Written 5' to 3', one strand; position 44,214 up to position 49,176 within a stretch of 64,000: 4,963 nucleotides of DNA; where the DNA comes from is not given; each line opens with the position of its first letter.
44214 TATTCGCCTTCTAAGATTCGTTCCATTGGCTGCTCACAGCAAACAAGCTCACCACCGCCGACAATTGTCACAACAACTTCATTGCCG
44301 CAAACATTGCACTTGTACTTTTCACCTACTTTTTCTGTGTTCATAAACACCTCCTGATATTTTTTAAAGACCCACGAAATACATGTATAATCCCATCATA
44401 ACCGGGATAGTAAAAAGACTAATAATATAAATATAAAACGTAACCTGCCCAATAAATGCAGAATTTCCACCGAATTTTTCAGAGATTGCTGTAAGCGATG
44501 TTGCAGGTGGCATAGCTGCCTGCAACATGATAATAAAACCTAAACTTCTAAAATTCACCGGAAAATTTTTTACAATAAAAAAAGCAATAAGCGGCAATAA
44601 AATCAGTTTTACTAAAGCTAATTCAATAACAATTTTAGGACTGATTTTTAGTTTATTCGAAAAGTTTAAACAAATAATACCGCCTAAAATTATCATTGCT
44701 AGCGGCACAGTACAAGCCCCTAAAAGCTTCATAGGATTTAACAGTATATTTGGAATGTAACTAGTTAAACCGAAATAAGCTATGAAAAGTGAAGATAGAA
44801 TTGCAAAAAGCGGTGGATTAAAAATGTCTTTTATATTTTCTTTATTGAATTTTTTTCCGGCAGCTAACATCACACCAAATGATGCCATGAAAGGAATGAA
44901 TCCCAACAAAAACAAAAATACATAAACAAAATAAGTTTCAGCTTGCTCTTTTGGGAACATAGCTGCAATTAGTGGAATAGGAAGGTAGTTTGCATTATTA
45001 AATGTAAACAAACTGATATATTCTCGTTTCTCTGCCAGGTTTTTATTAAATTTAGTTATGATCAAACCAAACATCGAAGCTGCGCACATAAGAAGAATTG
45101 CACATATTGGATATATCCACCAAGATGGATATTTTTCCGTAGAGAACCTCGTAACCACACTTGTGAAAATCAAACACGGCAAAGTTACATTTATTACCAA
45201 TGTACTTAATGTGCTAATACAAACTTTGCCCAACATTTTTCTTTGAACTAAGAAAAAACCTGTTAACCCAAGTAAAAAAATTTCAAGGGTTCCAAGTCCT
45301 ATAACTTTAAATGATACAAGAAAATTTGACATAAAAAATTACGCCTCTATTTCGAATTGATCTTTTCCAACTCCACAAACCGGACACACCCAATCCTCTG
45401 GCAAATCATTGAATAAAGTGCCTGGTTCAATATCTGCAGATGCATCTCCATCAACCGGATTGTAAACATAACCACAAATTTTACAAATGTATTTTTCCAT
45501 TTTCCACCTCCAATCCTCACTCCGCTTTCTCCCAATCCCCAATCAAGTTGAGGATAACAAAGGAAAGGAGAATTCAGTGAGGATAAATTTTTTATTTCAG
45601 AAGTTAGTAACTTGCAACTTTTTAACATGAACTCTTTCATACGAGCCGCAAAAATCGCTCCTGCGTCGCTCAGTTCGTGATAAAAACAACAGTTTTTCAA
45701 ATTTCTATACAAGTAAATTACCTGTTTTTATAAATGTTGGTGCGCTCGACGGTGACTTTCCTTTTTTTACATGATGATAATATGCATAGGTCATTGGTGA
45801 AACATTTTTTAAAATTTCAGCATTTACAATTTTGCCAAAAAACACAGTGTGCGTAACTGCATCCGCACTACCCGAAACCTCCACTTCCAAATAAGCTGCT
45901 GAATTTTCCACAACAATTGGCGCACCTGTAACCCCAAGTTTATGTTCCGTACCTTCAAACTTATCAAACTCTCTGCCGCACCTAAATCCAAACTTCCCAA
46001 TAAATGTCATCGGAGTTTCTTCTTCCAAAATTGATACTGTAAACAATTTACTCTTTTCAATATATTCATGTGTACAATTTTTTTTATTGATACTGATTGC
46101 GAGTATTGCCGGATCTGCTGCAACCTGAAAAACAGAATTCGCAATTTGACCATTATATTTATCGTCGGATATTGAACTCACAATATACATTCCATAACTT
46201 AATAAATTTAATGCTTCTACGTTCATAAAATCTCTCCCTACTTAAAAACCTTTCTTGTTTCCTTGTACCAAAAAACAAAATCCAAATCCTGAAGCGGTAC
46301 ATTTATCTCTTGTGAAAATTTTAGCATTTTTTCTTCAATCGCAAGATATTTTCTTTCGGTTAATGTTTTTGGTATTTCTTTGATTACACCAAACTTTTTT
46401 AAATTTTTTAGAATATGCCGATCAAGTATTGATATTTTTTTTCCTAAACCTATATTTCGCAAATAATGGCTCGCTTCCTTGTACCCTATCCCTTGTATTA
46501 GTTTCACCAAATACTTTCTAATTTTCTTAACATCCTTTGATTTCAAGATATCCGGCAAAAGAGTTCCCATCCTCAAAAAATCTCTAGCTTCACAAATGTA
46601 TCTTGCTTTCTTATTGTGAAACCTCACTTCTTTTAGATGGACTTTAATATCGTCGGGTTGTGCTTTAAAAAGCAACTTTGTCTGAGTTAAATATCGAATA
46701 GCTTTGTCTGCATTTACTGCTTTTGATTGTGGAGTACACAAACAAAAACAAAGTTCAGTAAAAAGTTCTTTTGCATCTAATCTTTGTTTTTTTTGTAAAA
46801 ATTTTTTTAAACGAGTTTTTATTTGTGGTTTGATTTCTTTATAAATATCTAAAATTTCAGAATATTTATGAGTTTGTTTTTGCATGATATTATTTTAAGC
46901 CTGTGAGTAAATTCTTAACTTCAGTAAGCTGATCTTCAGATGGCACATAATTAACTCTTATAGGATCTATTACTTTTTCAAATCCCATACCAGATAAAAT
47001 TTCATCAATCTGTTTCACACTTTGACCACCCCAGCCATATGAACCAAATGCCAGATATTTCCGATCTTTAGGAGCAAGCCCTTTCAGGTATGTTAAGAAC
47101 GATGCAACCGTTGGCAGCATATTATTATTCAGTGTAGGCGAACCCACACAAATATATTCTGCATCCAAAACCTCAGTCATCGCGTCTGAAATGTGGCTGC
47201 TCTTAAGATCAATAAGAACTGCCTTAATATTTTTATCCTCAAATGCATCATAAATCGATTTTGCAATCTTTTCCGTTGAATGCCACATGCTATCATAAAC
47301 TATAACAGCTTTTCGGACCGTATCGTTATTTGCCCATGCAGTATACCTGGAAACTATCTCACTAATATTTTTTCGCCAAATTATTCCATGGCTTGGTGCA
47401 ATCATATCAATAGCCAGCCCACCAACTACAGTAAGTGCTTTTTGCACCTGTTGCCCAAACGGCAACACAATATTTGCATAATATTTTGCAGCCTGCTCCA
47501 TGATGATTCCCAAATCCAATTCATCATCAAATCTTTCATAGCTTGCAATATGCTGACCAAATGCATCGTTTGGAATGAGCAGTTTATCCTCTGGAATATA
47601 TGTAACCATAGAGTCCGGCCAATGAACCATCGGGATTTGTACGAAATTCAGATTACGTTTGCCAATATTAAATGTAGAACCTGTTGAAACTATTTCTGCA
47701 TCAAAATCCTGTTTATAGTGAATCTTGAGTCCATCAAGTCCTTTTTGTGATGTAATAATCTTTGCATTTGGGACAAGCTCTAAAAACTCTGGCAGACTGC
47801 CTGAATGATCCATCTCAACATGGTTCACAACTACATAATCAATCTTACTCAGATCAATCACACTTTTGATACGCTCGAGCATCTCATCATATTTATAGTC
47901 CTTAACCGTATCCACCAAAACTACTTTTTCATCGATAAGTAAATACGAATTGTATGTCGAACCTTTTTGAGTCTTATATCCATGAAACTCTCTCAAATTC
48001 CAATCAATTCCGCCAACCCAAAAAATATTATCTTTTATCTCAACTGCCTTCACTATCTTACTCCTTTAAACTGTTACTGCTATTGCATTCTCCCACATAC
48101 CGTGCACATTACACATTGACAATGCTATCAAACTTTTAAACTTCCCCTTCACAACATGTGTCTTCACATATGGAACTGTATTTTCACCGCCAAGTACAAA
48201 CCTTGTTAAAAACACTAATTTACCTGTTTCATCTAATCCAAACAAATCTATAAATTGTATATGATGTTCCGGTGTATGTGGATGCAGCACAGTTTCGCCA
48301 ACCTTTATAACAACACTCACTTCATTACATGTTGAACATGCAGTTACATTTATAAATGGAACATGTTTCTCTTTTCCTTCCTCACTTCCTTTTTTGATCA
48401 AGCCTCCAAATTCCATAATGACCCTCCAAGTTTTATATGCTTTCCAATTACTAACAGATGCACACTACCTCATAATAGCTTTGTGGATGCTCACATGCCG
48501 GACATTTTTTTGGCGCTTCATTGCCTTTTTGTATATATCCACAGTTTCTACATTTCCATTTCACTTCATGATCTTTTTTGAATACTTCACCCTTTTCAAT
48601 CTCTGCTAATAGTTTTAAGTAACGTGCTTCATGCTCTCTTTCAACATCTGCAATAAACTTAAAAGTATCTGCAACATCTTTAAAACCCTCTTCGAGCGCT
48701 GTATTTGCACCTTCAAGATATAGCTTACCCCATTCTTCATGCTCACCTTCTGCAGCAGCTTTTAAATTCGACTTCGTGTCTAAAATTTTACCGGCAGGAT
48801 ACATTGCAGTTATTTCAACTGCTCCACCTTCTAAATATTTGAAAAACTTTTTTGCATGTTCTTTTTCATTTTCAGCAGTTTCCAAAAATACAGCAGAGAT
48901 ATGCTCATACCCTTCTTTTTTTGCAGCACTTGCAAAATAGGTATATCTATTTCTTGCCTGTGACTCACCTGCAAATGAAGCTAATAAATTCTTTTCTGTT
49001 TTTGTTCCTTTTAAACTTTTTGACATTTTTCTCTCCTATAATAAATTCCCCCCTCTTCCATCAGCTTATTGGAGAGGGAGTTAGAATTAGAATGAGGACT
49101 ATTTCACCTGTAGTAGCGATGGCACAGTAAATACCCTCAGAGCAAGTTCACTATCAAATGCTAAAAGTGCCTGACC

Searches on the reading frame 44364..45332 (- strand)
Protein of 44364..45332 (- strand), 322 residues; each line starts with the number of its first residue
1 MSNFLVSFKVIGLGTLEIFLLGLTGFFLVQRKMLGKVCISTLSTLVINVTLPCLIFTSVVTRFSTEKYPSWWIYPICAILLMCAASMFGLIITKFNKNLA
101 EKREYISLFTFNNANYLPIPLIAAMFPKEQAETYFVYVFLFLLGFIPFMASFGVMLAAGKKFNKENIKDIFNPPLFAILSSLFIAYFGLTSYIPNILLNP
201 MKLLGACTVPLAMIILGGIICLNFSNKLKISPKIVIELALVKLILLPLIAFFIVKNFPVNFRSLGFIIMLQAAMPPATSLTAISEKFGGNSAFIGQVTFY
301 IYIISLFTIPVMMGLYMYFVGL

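Call 37: search_protein_families(library=pfam, proteins=[window:44364-45332:-], max_evalue=0.001)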
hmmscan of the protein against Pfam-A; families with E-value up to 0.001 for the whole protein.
window:44364-45332:- (322 aa): 2 families
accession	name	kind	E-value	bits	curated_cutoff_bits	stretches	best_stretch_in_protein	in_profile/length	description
PF03547.23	Mem_trans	-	2.7e-33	115.5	25.7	1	16-313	7-343/343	Membrane transport protein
PF07672.19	MFS_Mycoplasma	-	0.00047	20.1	24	1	66-164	167-264/297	Mycoplasma MFS transporter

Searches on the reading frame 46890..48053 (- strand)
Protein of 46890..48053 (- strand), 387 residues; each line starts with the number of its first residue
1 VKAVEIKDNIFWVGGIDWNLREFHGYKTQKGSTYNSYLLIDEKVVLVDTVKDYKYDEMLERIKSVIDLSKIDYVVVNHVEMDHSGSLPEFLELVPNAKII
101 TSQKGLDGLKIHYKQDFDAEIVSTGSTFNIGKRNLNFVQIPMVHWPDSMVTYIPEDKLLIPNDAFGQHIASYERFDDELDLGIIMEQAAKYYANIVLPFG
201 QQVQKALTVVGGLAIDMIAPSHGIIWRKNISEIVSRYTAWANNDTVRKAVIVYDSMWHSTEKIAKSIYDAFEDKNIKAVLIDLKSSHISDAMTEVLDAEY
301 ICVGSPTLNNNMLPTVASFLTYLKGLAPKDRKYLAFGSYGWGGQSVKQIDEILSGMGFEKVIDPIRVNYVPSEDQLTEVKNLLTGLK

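Call 37: search_protein_families(library=pfam, proteins=[window:46890-48053:-], max_evalue=0.001)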
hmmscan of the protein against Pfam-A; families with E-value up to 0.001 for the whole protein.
window:46890-48053:- (387 aa): 4 families
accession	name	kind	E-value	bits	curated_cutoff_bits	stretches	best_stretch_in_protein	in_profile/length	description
PF19583.5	ODP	-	1.6e-20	74.2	27.2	1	34-223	3-194/194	ODP family beta lactamase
PF00258.30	Flavodoxin_1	-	8.4e-17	62.1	25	1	251-378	1-138/143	Flavodoxin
PF00753.33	Lactamase_B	-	4.7e-11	43.4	22.7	1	34-169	6-155/196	Metallo-beta-lactamase superfamily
PF12706.13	Lactamase_B_2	-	4.7e-06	26.8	27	1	45-146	3-114/200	Beta-lactamase superfamily domain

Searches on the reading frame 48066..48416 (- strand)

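Call 37: search_protein_families(library=pfam, proteins=[window:48066-48416:-], max_evalue=0.001)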
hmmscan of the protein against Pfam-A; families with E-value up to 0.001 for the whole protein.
window:48066-48416:- (116 aa): 1 family
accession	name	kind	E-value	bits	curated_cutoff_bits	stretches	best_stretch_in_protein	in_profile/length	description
PF01880.24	Desulfoferrodox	-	3e-21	76.2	22.2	1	12-110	3-97/98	Desulfoferrodoxin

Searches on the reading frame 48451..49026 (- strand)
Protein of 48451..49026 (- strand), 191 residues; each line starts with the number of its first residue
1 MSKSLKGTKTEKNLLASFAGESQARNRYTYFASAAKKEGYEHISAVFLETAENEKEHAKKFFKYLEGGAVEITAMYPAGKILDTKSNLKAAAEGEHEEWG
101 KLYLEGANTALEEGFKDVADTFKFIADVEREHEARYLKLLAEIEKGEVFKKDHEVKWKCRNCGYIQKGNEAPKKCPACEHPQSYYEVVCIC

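Call 37: search_protein_families(library=pfam, proteins=[window:48451-49026:-], max_evalue=0.001)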
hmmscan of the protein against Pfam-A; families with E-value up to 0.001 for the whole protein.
window:48451-49026:- (191 aa): 5 families
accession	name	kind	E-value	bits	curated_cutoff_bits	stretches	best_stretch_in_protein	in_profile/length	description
PF02915.23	Rubrerythrin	-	2e-27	96.7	22.8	1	12-140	1-137/137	Rubrerythrin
PF21349.2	RUBY_RBDX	-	1.5e-13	50.4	26.5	1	157-186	1-30/30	Rubrerythrin, rubredoxin-like domain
PF00210.30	Ferritin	-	2.2e-09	37.8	24.5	1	13-144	3-140/142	Ferritin-like domain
PF23458.2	DUF7130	-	2.3e-06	27.8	35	1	141-182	39-80/89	Domain of unknown function (DUF7130)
PF03232.19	COQ7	-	0.00074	19.6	23.5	0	15-96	8-87/169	Ubiquinone biosynthesis protein COQ7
